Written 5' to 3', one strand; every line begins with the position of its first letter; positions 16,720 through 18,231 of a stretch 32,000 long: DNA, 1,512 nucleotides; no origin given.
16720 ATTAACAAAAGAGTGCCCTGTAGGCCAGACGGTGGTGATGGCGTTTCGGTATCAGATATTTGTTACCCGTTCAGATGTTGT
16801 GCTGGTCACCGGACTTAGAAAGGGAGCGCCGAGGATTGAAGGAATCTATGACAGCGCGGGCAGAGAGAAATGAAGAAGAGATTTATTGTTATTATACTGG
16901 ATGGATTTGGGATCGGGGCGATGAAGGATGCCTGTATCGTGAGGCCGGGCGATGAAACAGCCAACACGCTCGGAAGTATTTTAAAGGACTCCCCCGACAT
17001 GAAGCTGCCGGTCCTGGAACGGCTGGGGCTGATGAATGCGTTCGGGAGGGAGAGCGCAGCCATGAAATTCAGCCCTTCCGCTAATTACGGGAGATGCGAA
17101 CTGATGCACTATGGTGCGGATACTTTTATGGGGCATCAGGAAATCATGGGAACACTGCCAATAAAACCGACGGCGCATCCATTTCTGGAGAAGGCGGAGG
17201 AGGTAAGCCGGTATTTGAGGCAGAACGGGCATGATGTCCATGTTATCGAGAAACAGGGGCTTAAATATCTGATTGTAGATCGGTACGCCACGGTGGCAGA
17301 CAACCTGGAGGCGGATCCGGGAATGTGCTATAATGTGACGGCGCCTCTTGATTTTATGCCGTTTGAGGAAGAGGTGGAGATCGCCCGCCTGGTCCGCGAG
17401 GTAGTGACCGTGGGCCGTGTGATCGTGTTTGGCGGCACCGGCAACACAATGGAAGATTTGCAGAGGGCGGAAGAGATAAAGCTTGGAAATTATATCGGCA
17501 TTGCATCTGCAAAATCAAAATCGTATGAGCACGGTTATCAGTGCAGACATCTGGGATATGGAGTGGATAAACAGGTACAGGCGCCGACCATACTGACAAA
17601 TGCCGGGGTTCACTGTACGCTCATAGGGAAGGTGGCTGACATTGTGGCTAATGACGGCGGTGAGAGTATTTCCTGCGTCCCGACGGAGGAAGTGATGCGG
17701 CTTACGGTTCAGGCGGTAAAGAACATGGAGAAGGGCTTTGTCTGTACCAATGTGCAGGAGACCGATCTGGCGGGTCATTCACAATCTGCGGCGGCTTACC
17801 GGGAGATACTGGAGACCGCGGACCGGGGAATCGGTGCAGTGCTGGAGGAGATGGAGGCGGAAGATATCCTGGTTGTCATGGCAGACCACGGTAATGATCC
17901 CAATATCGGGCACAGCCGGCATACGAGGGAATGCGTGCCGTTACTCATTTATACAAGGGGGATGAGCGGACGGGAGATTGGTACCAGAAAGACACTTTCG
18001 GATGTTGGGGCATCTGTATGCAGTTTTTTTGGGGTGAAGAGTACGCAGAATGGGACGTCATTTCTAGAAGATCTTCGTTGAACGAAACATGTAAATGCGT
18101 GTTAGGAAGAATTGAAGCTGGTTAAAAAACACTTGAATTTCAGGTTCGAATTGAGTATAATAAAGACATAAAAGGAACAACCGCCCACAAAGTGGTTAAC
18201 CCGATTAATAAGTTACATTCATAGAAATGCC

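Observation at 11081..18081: Seven-gene yhfZ-Y-T-U-S-X-W-type cluster: a conserved metabolic system with no assigned substrate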

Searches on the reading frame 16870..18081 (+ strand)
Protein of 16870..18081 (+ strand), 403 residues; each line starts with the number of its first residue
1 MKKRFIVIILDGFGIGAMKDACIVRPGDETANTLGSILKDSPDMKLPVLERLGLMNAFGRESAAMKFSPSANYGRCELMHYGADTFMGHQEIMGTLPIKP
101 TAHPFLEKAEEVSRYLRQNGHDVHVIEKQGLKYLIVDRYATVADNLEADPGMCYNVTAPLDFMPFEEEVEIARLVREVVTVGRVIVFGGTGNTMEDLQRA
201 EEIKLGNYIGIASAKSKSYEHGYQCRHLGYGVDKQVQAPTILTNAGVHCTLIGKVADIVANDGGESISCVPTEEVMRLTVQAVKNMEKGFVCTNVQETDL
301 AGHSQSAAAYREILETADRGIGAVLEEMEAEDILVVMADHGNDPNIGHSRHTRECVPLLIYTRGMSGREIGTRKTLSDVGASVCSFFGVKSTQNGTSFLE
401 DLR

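Call 3: search_protein_families(library=pfam, proteins=[window:16870-18081:+], max_evalue=0.01)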
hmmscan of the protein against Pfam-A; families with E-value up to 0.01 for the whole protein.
window:16870-18081:+ (403 aa): 2 families
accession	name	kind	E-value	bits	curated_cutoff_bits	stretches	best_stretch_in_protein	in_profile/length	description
PF01676.23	Metalloenzyme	-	8.3e-41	140.6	24.3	1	3-390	1-251/252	Metalloenzyme superfamily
PF01663.27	Phosphodiest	-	0.0017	18.4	23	1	286-345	158-224/342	Type I phosphodiesterase / nucleotide pyrophosphatase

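Call 4: search_protein_families(library=ncbifam, proteins=[window:16870-18081:+], max_evalue=0.01)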
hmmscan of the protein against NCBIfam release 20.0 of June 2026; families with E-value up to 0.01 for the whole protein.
window:16870-18081:+ (403 aa): 10 families
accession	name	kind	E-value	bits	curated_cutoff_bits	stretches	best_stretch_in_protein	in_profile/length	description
NF009049.0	PRK12383.1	equivalog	4.2e-172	572.7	254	1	3-402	2-401/408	phosphopentomutase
NF003766.0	PRK05362.1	equivalog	2.5e-54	184.5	256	2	242-402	232-395/396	phosphopentomutase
TIGR01696.1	deoB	equivalog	3.7e-39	134.7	341.2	2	242-396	223-380/381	phosphopentomutase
TIGR00306.2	apgM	subfamily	4.5e-11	42.4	320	1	277-366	281-370/403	2,3-bisphosphoglycerate-independent phosphoglycerate mutase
NF003104.0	PRK04024.1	equivalog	3.3e-10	39.3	489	1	273-365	281-370/412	2,3-bisphosphoglycerate-independent phosphoglycerate mutase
TIGR01307.1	pgm_bpd_ind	equivalog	3e-08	32.6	330.65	1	273-393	370-496/504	2,3-bisphosphoglycerate-independent phosphoglycerate mutase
NF003242.0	PRK04200.1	equivalog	6.3e-06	25.3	426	1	276-369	274-366/395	cofactor-independent phosphoglycerate mutase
NF003897.0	PRK05434.1-5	equivalog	1.7e-05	23.5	862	1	273-393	377-503/514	2,3-bisphosphoglycerate-independent phosphoglycerate mutase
TIGR02535.1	hyp_Hser_kinase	hypoth_equivalog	2.9e-05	23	446.3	1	276-365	275-364/397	proposed homoserine kinase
NF038358.1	phophono_PhpG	equivalog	0.00026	19.9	545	1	277-367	298-387/417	CMP-5'-phosphonoformate--3-phosphoglycerate phosphonoformyl transferase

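Call 15: find_encoding_contigs(protein=window:16870-18081:+, flank=10000, max_places=6)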
Protein window:16870-18081:+ (403 aa): 23 contigs read that carry it; 3 places shown.
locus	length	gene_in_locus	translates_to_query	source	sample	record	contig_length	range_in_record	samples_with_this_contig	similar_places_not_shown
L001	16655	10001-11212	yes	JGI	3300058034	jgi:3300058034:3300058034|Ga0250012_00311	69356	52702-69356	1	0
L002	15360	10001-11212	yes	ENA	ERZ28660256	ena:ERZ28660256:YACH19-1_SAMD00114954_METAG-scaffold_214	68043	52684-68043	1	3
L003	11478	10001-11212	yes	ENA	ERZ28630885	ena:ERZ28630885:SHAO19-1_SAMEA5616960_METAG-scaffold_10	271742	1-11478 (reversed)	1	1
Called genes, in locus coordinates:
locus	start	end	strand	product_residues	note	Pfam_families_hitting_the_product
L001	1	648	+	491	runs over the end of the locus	PF00232:Glyco_hydro_1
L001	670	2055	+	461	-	PF00367:PTS_EIIB, PF02378:PTS_EIIC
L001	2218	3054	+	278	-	PF00376:MerR, PF13411:MerR_1, PF09278:MerR-DNA-bind (faint), PF06445:GyrI-like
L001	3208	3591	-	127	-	PF12844:HTH_19, PF13560:HTH_31 (faint), PF01381:HTH_3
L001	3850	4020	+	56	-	-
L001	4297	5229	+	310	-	PF14502:HTH_41, PF14503:YhfZ_C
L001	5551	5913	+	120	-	PF00874:PRD (weak)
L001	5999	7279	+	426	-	PF10797:YhfT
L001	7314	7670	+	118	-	PF10941:DUF2620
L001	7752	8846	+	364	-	PF00266:Aminotran_5, PF01053:Cys_Met_Meta_PP, PF22475:YhfS-like_C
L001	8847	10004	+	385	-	PF01168:Ala_racemase_N, PF21279:YhfX-like_C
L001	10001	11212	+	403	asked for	PF01676:Metalloenzyme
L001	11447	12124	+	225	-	PF01527:HTH_Tnp_1 (faint), PF13542:HTH_Tnp_ISL3 (faint), PF13518:HTH_28 (weak), PF13384:HTH_23 (faint), PF13565:HTH_32 (faint), PF13518:HTH_28, PF13551:HTH_29 (weak)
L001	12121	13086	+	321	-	PF13276:HTH_21, PF00665:rve, PF13683:rve_3 (weak), PF13333:rve_2 (weak)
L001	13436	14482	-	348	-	PF00005:ABC_tran, PF13304:AAA_21 (weak)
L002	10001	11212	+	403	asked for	PF01676:Metalloenzyme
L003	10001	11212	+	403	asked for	PF01676:Metalloenzyme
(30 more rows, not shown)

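Call 26: search_solved_structures(query=window:16870-18081:+, max_evalue=0.001)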
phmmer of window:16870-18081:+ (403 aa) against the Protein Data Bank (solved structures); distinct sequences matched with E-value up to 0.001: 14.
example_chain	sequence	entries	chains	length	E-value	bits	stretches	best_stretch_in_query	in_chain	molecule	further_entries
4lrd_A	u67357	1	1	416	9.1e-31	110.8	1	3-403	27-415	Phosphopentomutase 4H11 variant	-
3m8w_A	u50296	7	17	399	1e-30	110.6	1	3-403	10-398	Phosphopentomutase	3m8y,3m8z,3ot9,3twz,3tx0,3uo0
4lre_A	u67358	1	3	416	1.2e-30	110.4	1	3-403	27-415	Phosphopentomutase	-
4lrc_A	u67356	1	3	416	1.2e-30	110.4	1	3-403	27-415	Phosphopentomutase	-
4lra_A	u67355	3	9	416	1.3e-30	110.3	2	248-403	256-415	Phosphopentomutase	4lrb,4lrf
4lr7_A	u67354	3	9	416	1.3e-30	110.3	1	3-403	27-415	Phosphopentomutase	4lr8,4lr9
3un2_A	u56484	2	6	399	6.8e-30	107.9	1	3-403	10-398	Phosphopentomutase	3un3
3un5_A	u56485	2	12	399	6.9e-30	107.9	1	3-403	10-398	Phosphopentomutase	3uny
3m7v_A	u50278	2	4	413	9.2e-28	100.9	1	238-402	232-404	Phosphopentomutase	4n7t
2zkt_A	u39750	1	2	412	4.4e-07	32.8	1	280-365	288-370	2,3-bisphosphoglycerate-independent phosphoglycerate mutase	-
3idd_A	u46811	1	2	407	0.00026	23.7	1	288-377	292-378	2,3-bisphosphoglycerate-independent phosphoglycerate mutase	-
3kd8_A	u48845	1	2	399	0.00028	23.6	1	288-377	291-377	2,3-bisphosphoglycerate-independent phosphoglycerate mutase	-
3nvl_A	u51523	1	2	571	0.0004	23.1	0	271-345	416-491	2,3-bisphosphoglycerate-independent phosphoglycerate mutase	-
2ify_A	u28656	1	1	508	0.00058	22.5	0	274-393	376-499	2,3-bisphosphoglycerate-independent phosphoglycerate mutase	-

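Call 54: search_solved_structures(query=window:16870-18081:+, max_evalue=1e-29, show_alignments=2)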
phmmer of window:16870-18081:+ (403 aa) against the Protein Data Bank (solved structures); distinct sequences matched with E-value up to 1e-29: 8.
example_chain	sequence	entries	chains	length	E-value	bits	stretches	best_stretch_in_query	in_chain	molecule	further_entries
4lrd_A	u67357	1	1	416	9.1e-31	110.8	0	3-403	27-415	Phosphopentomutase 4H11 variant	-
3m8w_A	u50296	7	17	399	1e-30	110.6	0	3-403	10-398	Phosphopentomutase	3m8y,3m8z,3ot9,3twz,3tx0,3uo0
4lre_A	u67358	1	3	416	1.2e-30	110.4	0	3-403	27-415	Phosphopentomutase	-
4lrc_A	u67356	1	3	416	1.2e-30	110.4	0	3-403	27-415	Phosphopentomutase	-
4lra_A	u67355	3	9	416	1.3e-30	110.3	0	248-403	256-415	Phosphopentomutase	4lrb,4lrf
4lr7_A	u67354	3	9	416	1.3e-30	110.3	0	3-403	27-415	Phosphopentomutase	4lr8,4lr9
3un2_A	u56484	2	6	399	6.8e-30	107.9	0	3-403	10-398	Phosphopentomutase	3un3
3un5_A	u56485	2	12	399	6.9e-30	107.9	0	3-403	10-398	Phosphopentomutase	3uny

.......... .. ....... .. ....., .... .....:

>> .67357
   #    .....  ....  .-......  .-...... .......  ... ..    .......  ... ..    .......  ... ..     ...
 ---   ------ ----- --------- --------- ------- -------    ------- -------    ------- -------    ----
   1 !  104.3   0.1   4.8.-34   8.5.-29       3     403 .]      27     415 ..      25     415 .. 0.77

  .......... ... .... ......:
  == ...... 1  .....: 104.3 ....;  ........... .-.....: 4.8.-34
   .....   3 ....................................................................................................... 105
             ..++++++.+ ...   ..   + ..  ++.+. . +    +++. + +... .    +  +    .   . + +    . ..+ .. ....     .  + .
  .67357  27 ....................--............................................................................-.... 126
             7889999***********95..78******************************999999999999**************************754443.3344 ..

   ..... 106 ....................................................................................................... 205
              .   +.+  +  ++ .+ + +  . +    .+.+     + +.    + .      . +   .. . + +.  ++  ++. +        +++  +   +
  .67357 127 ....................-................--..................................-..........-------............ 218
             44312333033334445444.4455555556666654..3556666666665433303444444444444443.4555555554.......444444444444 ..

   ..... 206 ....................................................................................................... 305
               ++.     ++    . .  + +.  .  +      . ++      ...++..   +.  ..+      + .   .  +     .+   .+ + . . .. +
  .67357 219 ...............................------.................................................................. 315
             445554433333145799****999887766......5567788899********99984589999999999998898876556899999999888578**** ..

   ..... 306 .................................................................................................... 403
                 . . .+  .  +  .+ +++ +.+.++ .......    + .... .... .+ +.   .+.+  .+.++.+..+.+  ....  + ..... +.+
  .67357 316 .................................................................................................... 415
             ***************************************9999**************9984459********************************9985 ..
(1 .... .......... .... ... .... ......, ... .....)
